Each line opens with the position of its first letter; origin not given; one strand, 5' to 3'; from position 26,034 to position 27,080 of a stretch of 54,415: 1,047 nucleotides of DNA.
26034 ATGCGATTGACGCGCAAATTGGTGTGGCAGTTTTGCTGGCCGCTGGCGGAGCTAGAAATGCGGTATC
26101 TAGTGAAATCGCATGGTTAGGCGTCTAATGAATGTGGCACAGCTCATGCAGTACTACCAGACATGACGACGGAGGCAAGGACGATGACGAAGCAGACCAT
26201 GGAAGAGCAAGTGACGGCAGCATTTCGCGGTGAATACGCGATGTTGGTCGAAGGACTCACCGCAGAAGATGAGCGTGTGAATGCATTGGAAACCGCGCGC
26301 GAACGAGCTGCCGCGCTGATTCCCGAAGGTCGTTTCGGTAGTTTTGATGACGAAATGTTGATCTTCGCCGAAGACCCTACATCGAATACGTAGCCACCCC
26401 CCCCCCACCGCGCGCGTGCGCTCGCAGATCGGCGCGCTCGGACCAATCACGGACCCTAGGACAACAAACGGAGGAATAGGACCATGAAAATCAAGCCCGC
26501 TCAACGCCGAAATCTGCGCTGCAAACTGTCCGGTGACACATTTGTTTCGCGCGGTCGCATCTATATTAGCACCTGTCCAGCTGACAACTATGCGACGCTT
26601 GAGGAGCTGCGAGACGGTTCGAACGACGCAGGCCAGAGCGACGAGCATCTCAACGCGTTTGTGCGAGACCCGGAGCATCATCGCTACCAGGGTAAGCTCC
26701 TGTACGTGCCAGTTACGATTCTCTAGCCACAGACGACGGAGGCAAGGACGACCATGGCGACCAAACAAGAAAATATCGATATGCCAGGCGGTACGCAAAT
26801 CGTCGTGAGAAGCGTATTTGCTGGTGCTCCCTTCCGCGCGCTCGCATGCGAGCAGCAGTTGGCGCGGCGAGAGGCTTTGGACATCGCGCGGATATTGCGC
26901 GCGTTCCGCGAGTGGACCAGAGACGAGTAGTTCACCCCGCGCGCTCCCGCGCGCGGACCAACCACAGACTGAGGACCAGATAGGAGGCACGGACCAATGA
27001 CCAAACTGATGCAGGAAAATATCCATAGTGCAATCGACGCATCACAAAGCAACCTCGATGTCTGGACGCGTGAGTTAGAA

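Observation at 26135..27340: Array of unrelated small ORFs joined by a conserved hairpin / leader / first-codons junction module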

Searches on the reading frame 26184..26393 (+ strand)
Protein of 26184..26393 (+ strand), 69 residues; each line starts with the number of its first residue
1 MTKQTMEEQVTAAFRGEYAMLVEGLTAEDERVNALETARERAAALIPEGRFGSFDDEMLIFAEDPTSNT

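Call 13: search_protein_families(library=phrogs, proteins=[window:26184-26393:+], max_evalue=0.1)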
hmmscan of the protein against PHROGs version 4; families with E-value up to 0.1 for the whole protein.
window:26184-26393:+ (69 aa): 1 family
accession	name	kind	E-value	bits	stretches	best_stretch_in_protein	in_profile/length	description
phrog_32541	-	unknown function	0.013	16.7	1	1-45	1-44/76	-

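Call 14: search_protein_families(library=pfam, proteins=[window:26184-26393:+], max_evalue=0.1)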
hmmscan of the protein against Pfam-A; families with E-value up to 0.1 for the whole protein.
window:26184-26393:+ (69 aa): 0 families

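Call 61: search_protein_families(library=padloc, proteins=[window:26184-26393:+], max_evalue=0.1)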
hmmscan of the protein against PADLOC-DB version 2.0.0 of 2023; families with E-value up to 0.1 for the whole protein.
window:26184-26393:+ (69 aa): 0 families

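Call 83: search_protein_representatives(protein=window:26184-26393:+)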
Query: 69 residues. Proteins with E-value up to 0.001 (for the whole library): 5; up to 1e-10: 3; up to 1e-30: 0. The best 5 are listed.
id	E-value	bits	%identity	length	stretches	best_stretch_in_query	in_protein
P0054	8.9e-14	66.3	43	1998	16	25-55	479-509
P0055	4.3e-12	61.1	60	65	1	4-63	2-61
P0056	1.1e-11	59.9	54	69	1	2-66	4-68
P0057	7.7e-06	41.5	25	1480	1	3-63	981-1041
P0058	3.8e-04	36.2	50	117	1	10-66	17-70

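Call 87: find_related_loci(query=A5, collection=viral_contigs, flank=4000)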
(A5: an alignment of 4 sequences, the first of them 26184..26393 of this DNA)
Query A5 (69 aa) in viral_contigs; peptide patterns used: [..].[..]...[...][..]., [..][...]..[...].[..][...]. (x = any residue, [..] = any of these).
37 stretches matched a pattern; 1 encode a relative of the query (tblastn E <= 1e-3); 1 distinct loci.
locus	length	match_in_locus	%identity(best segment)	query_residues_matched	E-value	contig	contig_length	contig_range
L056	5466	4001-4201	70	3-69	1e-27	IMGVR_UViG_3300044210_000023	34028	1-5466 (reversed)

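Call 99: predict_structure(alignment_id=A5)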
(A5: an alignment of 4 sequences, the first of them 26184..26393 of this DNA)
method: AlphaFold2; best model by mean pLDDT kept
length: 69 residues; sequences in the alignment: 4
mean_pLDDT: 87.9   pTM: 0.72
mean pLDDT of the five models: 87.9, 86.0, 85.5, 77.5, 72.7
residues with pLDDT >= 90: 49; 70-90: 13; 50-70: 5; < 50: 2
segments of 3 or more residues with pLDDT < 50: none
pLDDT, mean of each block of 10 residues (from residue 1): 79 94 90 94 91 93 74
secondary structure, 60 per line:
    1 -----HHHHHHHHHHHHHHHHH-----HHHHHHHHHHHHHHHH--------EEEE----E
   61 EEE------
elements in order: H6-22 H28-43 E52-55 E60-63

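Call 103: fold_search(model_id=the predicted structure, library=pdb)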
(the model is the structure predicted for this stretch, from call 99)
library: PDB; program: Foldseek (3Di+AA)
matches with E <= 10: 150; with E <= 0.001: 0
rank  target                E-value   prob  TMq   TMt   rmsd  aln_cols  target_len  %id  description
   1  8w8q_C                1.2e+00  0.06  0.21  0.07  12.2        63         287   10  Cryo-EM structure of the GPR101-Gs complex (released 2024-01-03)
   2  3d36_A                1.3e+00  0.12  0.32  0.14  11.2        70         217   20  How to Switch Off a Histidine Kinase: Crystal Structure of Geobacillus stearothermophilus KinB with the Inhibitor Sda (released 2009-01-13)
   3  8smv_R                1.4e+00  0.08  0.28  0.09  11.8        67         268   16  GPR161 Gs heterotrimer (released 2024-02-21)
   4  2gq2_A                1.8e+00  0.20  0.37  0.14   3.4        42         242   19  Mycobacterium tuberculosis ThyX-NADP complex (released 2006-06-27)
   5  9k7t_B                2.5e+00  0.18  0.39  0.32   5.0        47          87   19  Crystal structure of designed zinc-induced homotetramer C4-Zn1-HEHE-1 (released 2025-10-29)
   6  1sg7_MODEL_1_A        2.9e+00  0.20  0.48  0.45   6.2        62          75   16  NMR solution structure of the putative cation transport regulator ChaB (released 2005-03-08)
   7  3vs9_D                3.3e+00  0.30  0.46  0.10   2.2        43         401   16  Crystal structure of type III PKS ArsC mutant (released 2013-04-24)
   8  5fgj_D                3.3e+00  0.08  0.28  0.07   5.1        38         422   26  Structure of tetrameric rat phenylalanine hydroxylase, residues 1-453 (released 2016-05-18)
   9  3vs9_B                3.5e+00  0.20  0.35  0.07   3.5        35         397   20  Crystal structure of type III PKS ArsC mutant (released 2013-04-24)
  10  5wi4_A                3.5e+00  0.08  0.35  0.23  10.6        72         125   14  CRYSTAL STRUCTURE OF DYNLT1/TCTEX-1 IN COMPLEX WITH ARHGEF2 (released 2017-11-15)
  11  7zbc_B                3.5e+00  0.04  0.27  0.08  11.4        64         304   12  Dark state crystal structure of bovine rhodopsin in Lipidic Cubic Phase (SACLA) (released 2023-03-29)
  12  6wve                  4.0e+00  0.07  0.39  0.12   9.1        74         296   14  Chicken SPCS1 (released 2021-01-13)
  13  7zbc_A                4.0e+00  0.04  0.27  0.08  11.3        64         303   11  Dark state crystal structure of bovine rhodopsin in Lipidic Cubic Phase (SACLA) (released 2023-03-29)
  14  3vs8_D                4.2e+00  0.20  0.36  0.08   3.8        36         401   25  Crystal structure of type III PKS ArsC (released 2013-04-24)
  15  5ham_A                4.2e+00  0.12  0.37  0.13   7.3        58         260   16  Structure of Rickettsia bellii effector protein RickCE (released 2016-07-27)
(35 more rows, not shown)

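Call 104: fold_search(model_id=the predicted structure, library=viral)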
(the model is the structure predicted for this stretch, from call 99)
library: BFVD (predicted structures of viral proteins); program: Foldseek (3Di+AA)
matches with E <= 10: 368; with E <= 0.001: 0
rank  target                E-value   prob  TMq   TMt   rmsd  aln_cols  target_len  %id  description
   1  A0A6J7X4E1            7.4e-01  0.23  0.42  0.30  13.1        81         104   14  Uncharacterized protein [uncultured Caudovirales phage]
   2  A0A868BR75            7.9e-01  0.60  0.54  0.41   2.5        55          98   14  (no name in the UniProt tables at hand)
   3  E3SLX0                9.6e-01  0.54  0.42  0.47   3.8        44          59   14  Uncharacterized protein [Prochlorococcus phage P-RSM4]
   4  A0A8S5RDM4            1.0e+00  0.51  0.44  0.58   3.7        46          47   24  Uncharacterized protein [virus sp. ctd0M1]
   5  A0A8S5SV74            1.0e+00  0.41  0.40  0.21   3.6        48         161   14  Uncharacterized protein [Siphoviridae sp. ctKwY15]
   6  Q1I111                1.0e+00  0.12  0.27  0.29   6.8        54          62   20  Uncharacterized protein [Pasteurella phage F108]
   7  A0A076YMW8            1.1e+00  0.57  0.47  0.64   2.1        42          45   14  (no name in the UniProt tables at hand)
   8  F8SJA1                1.2e+00  0.57  0.46  0.25   3.1        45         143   18  Uncharacterized protein 262 [Pseudomonas phage PhiPA3]
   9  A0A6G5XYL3            1.2e+00  0.30  0.36  0.18   3.8        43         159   28  (no name in the UniProt tables at hand)
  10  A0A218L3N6            1.2e+00  0.60  0.48  0.05   2.4        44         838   11  Structural protein [Planococcus citri densovirus]
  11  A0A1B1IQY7            1.3e+00  0.11  0.33  0.19   7.4        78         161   17  (no name in the UniProt tables at hand)
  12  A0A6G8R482            1.4e+00  0.63  0.47  0.09   1.9        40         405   18  (no name in the UniProt tables at hand)
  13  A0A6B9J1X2            1.4e+00  0.15  0.27  0.19   9.7        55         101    7  Lipoprotein [Vibrio phage NF]
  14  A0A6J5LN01            1.4e+00  0.06  0.22  0.09  10.0        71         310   14  Uncharacterized protein [uncultured Caudovirales phage]
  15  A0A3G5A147            1.5e+00  0.23  0.38  0.09   3.0        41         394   15  Uncharacterized protein [Faunusvirus sp.]
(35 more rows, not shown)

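Call 108: list_cluster_members(proteins=[window:26184-26393:+, window:26484-26726:+, window:26754-26930:+, window:26997-27236:+, window:27332-28294:+, window:25795-26001:+])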
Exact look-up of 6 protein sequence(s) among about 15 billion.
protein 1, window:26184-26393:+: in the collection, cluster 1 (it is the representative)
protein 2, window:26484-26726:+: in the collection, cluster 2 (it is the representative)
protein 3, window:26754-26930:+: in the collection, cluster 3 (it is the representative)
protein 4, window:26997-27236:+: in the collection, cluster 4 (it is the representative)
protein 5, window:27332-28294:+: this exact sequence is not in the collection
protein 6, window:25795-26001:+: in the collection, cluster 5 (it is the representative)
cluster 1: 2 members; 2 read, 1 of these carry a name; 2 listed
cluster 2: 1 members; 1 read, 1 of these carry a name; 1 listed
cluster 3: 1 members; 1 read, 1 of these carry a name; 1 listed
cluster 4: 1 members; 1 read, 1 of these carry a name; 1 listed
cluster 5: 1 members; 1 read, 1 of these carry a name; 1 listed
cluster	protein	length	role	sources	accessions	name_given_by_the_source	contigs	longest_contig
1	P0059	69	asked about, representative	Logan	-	-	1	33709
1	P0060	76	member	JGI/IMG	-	hypothetical protein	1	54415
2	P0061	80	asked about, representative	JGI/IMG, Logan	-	hypothetical protein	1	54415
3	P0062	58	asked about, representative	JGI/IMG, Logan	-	hypothetical protein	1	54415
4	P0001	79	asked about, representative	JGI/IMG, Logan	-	hypothetical protein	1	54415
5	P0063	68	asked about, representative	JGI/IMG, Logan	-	hypothetical protein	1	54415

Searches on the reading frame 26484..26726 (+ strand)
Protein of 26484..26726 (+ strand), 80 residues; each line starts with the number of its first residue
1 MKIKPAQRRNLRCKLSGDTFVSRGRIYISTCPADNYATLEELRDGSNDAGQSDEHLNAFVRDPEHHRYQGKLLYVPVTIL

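Call 13: search_protein_families(library=phrogs, proteins=[window:26484-26726:+], max_evalue=0.1)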
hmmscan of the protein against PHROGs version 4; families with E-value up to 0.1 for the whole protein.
window:26484-26726:+ (80 aa): 0 families

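Call 14: search_protein_families(library=pfam, proteins=[window:26484-26726:+], max_evalue=0.1)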
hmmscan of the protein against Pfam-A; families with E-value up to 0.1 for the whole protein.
window:26484-26726:+ (80 aa): 0 families

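Call 61: search_protein_families(library=padloc, proteins=[window:26484-26726:+], max_evalue=0.1)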
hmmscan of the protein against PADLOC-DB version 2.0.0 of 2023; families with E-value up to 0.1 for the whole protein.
window:26484-26726:+ (80 aa): 0 families

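Call 106: find_related_loci(query=window:26484-26726:+, collection=viral_contigs, flank=4000)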
Query window:26484-26726:+ (80 aa) in viral_contigs; peptide patterns used: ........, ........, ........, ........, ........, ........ (x = any residue, [..] = any of these).
15 stretches matched a pattern, but none encodes a relative of the query by tblastn (E <= 1e-3).

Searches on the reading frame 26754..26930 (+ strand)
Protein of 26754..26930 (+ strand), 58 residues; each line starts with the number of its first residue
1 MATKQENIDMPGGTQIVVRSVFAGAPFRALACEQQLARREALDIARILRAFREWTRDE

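Call 13: search_protein_families(library=phrogs, proteins=[window:26754-26930:+], max_evalue=0.1)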
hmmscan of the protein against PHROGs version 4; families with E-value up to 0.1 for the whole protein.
window:26754-26930:+ (58 aa): 0 families

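Call 14: search_protein_families(library=pfam, proteins=[window:26754-26930:+], max_evalue=0.1)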
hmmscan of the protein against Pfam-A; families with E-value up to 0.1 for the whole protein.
window:26754-26930:+ (58 aa): 0 families

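Call 61: search_protein_families(library=padloc, proteins=[window:26754-26930:+], max_evalue=0.1)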
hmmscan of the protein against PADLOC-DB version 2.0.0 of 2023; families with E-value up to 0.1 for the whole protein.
window:26754-26930:+ (58 aa): 0 families

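Call 107: find_related_loci(query=window:26754-26930:+, collection=viral_contigs, flank=4000)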
Query window:26754-26930:+ (58 aa) in viral_contigs; peptide patterns used: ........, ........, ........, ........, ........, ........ (x = any residue, [..] = any of these).
36 stretches matched a pattern, but none encodes a relative of the query by tblastn (E <= 1e-3).
